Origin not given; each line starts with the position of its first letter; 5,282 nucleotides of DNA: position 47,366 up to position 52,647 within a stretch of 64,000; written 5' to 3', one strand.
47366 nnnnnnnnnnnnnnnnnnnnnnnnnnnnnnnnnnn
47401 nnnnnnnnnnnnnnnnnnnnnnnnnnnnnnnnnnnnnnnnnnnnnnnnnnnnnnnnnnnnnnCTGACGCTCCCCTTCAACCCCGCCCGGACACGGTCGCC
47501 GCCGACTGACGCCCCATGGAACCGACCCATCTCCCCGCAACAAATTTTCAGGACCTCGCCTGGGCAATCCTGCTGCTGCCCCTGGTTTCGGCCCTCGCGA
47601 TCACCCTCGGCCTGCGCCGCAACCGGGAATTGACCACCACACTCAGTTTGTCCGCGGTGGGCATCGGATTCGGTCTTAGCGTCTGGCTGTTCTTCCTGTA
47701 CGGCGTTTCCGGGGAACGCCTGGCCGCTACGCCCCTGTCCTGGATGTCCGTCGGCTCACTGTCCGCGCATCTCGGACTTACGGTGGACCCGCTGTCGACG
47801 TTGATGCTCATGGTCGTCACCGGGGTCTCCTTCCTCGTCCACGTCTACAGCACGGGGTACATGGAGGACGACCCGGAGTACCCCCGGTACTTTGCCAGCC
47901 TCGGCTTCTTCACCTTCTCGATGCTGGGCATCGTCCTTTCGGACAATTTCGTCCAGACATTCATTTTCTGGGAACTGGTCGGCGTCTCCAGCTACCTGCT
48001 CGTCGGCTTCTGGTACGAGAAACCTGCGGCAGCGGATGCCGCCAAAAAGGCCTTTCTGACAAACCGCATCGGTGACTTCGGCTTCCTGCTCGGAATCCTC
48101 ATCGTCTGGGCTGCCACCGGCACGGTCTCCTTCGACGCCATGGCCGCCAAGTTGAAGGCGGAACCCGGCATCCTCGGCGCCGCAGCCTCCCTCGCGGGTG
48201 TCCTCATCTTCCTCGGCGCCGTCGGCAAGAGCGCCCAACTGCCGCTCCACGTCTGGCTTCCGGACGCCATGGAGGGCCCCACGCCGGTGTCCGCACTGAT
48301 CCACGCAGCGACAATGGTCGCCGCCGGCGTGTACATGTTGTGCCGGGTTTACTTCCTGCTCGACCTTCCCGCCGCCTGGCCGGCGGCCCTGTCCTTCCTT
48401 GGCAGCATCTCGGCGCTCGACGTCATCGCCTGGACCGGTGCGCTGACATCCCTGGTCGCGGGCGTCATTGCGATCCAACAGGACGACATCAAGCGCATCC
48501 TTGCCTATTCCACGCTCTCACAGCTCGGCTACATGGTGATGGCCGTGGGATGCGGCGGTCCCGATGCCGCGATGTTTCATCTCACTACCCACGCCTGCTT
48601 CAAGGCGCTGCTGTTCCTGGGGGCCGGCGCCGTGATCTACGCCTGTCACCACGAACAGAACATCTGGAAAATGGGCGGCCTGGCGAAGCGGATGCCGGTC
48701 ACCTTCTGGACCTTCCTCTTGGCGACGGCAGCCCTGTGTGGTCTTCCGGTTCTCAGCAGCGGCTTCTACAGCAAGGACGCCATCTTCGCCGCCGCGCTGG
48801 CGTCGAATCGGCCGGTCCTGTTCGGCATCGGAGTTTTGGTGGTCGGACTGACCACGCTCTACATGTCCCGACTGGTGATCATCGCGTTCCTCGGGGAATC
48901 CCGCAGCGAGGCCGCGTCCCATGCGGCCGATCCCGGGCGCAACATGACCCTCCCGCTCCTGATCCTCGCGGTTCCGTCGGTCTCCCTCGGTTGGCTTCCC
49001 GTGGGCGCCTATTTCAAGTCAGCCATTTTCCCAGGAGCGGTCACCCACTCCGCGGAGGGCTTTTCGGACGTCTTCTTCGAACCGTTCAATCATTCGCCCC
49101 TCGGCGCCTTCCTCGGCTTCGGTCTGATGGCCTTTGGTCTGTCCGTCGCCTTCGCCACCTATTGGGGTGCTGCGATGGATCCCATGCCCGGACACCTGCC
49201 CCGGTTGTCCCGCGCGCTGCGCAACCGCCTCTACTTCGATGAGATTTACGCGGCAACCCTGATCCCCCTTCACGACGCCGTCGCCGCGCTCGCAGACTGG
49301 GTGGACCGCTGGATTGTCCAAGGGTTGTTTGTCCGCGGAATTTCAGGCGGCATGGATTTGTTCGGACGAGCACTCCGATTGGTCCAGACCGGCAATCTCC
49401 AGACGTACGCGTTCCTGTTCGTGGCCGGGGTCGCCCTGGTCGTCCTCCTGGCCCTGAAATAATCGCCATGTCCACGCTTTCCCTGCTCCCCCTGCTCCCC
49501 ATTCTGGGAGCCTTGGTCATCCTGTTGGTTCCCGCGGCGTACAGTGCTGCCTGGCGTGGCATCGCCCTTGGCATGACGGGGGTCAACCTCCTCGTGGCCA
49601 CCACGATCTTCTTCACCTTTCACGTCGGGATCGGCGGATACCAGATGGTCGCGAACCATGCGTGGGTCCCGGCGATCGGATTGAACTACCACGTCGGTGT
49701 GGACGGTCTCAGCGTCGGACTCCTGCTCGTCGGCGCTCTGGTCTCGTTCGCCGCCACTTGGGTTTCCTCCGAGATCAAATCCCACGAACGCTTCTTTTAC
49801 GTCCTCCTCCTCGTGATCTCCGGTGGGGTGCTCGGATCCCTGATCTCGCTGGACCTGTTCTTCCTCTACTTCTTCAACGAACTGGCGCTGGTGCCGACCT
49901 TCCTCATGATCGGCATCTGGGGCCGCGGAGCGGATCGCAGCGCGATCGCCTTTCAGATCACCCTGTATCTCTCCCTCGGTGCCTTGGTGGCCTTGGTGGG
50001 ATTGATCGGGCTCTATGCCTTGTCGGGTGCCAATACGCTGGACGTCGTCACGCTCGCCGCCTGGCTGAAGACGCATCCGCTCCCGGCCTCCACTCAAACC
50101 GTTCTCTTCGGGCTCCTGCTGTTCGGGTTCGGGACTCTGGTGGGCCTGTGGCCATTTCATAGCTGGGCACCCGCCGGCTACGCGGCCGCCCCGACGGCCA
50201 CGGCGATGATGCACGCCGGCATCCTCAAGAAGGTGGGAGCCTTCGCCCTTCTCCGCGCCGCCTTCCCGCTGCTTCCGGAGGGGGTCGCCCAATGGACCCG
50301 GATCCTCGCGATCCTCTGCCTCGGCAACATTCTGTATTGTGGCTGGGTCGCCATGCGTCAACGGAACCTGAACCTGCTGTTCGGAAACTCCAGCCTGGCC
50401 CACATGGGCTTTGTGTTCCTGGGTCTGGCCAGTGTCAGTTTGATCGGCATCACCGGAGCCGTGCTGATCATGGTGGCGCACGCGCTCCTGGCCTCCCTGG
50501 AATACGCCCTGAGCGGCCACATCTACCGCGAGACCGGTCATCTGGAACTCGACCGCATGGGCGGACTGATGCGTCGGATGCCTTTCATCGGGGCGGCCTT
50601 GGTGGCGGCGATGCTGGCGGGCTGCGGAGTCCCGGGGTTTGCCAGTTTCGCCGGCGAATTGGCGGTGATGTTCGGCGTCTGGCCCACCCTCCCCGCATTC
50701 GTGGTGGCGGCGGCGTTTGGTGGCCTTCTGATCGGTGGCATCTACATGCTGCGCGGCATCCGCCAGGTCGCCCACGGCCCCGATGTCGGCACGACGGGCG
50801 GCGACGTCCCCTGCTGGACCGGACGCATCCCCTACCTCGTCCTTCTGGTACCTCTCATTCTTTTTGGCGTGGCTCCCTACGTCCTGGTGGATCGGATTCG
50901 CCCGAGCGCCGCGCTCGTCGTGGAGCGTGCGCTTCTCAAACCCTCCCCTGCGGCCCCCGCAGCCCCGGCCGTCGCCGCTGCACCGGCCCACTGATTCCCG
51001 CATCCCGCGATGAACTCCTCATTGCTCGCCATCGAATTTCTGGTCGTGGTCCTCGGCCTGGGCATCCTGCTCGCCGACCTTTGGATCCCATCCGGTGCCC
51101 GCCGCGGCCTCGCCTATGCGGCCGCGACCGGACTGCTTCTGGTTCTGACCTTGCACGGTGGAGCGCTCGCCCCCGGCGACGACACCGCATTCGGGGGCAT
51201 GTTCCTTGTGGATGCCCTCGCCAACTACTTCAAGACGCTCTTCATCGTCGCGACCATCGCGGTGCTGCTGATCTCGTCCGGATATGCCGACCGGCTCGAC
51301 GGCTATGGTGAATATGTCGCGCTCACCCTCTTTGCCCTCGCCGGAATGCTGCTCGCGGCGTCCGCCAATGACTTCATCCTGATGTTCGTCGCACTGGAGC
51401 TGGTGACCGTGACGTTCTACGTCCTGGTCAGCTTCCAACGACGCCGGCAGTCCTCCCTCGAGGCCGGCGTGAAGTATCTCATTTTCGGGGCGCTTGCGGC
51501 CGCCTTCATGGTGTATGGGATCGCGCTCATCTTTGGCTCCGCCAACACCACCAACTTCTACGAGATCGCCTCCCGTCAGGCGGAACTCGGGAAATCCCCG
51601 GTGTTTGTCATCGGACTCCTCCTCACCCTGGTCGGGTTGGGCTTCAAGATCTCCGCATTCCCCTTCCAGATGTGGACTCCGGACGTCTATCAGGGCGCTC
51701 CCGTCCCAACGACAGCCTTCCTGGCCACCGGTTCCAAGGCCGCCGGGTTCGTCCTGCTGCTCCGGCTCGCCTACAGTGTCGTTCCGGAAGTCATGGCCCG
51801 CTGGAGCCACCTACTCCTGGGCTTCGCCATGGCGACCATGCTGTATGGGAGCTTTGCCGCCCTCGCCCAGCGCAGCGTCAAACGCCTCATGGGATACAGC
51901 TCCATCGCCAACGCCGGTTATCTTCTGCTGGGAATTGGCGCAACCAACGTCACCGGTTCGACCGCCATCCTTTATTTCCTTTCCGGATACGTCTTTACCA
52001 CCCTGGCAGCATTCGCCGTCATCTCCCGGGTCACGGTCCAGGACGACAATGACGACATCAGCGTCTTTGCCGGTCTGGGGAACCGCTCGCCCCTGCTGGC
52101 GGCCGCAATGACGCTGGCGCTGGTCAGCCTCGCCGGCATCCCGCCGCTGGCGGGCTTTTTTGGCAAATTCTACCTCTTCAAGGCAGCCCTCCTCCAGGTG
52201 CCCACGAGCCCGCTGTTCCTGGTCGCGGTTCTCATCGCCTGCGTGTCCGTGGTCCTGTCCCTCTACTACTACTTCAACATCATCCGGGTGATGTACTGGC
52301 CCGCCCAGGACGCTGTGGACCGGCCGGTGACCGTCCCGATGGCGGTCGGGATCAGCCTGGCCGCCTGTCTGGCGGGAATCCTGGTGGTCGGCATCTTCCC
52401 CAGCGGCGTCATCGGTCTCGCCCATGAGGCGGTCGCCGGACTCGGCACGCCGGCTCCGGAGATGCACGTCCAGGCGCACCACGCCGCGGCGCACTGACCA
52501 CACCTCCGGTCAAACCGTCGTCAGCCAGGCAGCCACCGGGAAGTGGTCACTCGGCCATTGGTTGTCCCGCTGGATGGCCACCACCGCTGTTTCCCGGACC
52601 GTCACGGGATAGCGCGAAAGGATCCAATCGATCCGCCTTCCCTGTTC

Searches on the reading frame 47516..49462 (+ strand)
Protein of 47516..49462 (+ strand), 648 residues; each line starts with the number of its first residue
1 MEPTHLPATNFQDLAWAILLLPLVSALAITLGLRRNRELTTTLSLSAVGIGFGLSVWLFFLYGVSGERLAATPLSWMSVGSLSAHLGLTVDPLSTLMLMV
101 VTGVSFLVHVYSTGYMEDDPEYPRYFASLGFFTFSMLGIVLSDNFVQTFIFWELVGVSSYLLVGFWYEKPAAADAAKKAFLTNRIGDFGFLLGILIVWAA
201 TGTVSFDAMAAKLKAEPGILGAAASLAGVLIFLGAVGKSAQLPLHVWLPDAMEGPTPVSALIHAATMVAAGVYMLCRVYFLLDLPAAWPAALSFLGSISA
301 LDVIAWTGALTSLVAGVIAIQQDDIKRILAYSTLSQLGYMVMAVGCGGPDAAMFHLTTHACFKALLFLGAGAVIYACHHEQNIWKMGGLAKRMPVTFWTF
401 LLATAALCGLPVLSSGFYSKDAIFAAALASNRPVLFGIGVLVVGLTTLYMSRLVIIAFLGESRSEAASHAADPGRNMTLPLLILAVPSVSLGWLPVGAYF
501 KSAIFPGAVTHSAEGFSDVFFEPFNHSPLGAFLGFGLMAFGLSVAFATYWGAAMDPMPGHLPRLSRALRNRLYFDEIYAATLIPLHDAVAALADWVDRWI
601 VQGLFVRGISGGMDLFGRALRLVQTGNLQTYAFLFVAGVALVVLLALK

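Call 103: search_protein_families(library=pfam, proteins=[window:47516-49462:+], max_evalue=0.0001)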
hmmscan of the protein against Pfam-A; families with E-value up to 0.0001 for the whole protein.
window:47516-49462:+ (648 aa): 2 families
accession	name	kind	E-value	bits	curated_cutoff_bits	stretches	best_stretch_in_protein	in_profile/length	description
PF00361.26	Proton_antipo_M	-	4.5e-82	276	21.5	1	142-446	1-294/294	NADH:quinone oxidoreductase/Mrp antiporter, TM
PF00662.26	Proton_antipo_N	-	1.7e-22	79.5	24.5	1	76-126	1-51/51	NADH-Ubiquinone oxidoreductase (complex I), chain 5 N-terminus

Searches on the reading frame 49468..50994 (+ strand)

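Call 103: search_protein_families(library=pfam, proteins=[window:49468-50994:+], max_evalue=0.0001)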
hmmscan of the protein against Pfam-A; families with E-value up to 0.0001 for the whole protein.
window:49468-50994:+ (508 aa): 1 family
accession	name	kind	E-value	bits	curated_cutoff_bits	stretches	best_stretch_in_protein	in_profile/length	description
PF00361.26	Proton_antipo_M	-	5.3e-49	167.4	21.5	1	127-419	1-290/294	NADH:quinone oxidoreductase/Mrp antiporter, TM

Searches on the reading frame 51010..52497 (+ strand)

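Call 103: search_protein_families(library=pfam, proteins=[window:51010-52497:+], max_evalue=0.0001)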
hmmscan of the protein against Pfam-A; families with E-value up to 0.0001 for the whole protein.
window:51010-52497:+ (495 aa): 1 family
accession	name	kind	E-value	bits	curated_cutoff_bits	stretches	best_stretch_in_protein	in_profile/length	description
PF00361.26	Proton_antipo_M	-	1.9e-67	228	21.5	1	119-398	1-280/294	NADH:quinone oxidoreductase/Mrp antiporter, TM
